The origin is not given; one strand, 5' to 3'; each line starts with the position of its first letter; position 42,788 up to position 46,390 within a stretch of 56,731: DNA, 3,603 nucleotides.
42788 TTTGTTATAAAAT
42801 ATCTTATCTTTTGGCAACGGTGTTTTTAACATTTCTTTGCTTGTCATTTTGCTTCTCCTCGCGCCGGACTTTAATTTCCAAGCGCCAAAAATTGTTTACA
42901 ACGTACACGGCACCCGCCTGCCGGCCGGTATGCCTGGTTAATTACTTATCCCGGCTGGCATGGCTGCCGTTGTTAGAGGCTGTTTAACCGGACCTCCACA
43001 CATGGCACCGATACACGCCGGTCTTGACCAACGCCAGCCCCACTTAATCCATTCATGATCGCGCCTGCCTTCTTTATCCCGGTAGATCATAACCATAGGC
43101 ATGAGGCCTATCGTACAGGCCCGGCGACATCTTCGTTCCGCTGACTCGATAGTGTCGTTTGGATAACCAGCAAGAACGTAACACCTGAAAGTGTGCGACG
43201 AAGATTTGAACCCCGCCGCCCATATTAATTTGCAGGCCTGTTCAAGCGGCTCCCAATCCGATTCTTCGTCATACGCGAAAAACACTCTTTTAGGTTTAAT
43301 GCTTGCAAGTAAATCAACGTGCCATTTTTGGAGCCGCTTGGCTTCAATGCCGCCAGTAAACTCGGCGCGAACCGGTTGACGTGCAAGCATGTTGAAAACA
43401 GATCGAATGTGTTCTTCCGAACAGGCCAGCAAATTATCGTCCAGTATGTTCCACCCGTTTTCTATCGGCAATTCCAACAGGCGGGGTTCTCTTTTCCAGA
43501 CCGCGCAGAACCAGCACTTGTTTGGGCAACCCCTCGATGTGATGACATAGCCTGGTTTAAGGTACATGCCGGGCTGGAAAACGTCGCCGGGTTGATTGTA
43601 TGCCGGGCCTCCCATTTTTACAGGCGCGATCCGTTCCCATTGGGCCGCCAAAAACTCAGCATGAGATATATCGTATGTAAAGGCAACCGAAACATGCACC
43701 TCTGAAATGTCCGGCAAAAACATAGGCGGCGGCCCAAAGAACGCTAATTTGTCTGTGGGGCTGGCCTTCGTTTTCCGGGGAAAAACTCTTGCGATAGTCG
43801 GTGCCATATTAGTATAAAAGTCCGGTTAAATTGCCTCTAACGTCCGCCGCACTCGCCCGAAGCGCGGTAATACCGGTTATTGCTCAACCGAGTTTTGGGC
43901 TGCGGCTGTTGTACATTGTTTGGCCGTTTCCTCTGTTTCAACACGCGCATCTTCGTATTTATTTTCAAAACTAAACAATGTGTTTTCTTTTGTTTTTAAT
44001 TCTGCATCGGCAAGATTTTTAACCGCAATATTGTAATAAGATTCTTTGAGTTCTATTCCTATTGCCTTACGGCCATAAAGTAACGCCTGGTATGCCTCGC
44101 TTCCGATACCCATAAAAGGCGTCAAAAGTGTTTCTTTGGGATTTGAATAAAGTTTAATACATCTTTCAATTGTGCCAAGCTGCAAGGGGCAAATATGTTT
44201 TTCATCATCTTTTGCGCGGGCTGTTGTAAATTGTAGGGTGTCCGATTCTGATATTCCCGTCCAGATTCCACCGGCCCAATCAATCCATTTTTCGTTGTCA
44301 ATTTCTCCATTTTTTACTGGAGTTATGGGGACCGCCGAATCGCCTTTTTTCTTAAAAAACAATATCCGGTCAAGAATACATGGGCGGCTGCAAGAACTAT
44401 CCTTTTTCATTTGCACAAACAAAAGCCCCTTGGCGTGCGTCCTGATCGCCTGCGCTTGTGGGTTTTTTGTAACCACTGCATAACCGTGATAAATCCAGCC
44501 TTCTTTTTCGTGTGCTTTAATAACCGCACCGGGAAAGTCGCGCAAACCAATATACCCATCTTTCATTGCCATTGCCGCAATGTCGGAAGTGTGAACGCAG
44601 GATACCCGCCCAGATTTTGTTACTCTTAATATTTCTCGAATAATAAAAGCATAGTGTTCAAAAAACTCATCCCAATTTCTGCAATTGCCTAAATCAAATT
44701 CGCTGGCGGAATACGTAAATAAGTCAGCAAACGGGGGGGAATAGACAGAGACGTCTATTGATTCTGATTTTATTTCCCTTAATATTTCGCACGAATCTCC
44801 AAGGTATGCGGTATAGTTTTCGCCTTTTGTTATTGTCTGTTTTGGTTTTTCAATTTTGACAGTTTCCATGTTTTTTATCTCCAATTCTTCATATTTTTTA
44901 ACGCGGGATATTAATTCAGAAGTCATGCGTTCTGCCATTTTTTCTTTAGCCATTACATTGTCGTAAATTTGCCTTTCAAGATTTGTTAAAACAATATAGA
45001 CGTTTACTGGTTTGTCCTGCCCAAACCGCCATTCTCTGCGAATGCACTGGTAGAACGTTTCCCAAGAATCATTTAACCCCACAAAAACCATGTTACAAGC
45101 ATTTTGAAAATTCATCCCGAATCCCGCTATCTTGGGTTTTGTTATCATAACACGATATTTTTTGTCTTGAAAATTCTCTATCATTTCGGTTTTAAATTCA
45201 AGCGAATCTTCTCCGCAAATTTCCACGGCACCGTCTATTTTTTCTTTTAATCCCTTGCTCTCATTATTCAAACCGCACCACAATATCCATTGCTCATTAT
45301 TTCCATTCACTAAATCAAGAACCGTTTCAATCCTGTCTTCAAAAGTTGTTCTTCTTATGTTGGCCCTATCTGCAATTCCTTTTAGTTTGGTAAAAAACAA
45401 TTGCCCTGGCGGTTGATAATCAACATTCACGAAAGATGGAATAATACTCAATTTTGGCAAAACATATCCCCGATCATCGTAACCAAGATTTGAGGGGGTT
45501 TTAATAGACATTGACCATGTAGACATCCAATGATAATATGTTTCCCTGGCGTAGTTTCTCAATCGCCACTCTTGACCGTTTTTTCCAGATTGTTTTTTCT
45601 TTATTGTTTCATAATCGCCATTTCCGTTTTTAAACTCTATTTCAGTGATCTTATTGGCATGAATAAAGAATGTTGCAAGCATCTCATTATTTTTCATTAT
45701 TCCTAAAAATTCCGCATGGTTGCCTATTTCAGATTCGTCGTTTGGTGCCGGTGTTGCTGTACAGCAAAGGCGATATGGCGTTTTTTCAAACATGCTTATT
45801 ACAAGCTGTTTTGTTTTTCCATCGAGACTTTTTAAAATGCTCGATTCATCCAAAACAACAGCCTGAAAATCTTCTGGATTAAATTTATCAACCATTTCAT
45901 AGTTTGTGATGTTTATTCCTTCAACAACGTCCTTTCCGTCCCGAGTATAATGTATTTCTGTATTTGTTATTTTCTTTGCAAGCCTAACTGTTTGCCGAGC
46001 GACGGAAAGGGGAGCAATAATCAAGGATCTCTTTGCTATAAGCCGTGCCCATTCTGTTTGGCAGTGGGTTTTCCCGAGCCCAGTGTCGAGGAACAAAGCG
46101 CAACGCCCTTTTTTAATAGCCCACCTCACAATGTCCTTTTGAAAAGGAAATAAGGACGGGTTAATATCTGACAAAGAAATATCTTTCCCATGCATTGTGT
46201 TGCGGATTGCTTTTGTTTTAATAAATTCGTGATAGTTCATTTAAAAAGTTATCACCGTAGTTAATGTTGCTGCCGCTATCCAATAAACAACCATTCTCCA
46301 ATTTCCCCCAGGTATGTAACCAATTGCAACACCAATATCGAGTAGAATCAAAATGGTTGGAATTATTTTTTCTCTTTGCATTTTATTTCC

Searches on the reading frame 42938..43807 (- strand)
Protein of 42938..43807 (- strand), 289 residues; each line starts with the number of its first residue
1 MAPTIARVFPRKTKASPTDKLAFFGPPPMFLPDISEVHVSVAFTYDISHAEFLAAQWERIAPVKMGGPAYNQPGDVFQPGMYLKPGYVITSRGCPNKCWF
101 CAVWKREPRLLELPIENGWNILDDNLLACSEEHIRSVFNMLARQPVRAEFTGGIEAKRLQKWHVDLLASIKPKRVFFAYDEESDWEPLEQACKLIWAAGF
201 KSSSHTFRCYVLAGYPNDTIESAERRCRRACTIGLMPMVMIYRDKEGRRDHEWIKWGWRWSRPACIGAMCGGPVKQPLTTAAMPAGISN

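Call 52: search_protein_families(library=pfam, proteins=[window:42938-43807:-], max_evalue=0.001)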
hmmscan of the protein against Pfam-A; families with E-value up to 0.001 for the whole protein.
window:42938-43807:- (289 aa): 1 family
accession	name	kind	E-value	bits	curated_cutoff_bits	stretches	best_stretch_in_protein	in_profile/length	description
PF04055.27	Radical_SAM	-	7.9e-05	23.3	29.5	1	88-117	1-32/166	Radical SAM superfamily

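Call 91: search_protein_families(library=phrogs, proteins=[window:42938-43807:-], max_evalue=0.001)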
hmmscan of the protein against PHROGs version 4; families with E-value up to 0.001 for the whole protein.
window:42938-43807:- (289 aa): 1 family
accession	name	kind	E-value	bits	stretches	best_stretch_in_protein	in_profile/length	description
phrog_9298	-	other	2.4e-21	77.3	1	87-258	100-274/305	radical SAM domain protein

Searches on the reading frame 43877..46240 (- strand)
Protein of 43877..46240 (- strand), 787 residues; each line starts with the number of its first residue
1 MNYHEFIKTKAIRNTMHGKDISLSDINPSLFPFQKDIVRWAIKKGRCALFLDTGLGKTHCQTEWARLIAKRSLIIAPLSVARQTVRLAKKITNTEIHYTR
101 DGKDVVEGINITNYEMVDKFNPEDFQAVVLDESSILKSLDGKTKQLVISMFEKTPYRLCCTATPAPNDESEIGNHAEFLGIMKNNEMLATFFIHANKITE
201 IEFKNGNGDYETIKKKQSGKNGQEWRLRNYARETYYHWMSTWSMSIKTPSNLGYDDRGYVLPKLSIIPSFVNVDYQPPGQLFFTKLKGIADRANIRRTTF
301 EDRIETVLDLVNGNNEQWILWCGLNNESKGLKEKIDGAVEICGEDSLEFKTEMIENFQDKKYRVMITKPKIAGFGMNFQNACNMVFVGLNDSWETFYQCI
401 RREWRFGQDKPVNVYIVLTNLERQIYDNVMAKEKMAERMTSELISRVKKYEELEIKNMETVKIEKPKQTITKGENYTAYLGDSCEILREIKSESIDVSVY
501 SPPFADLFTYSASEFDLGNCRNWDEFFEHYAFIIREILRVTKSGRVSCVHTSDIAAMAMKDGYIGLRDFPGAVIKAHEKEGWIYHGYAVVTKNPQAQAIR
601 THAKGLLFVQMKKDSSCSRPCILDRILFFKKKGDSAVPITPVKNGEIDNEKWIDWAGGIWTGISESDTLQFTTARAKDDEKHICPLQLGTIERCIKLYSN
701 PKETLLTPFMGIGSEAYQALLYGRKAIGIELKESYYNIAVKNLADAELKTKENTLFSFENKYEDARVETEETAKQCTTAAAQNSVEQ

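Call 52: search_protein_families(library=pfam, proteins=[window:43877-46240:-], max_evalue=0.001)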
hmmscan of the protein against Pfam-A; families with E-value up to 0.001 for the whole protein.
window:43877-46240:- (787 aa): 3 families
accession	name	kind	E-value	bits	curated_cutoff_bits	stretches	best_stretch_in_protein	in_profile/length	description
PF01555.25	N6_N4_Mtase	-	7.8e-16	59.1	26.7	1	495-741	1-221/221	DNA methylase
PF00176.29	SNF2-rel_dom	-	3.8e-06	26.7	24.9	1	108-184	105-183/290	SNF2-related domain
PF00271.37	Helicase_C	-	9.8e-06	26.2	23.5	1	305-407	4-110/110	Helicase conserved C-terminal domain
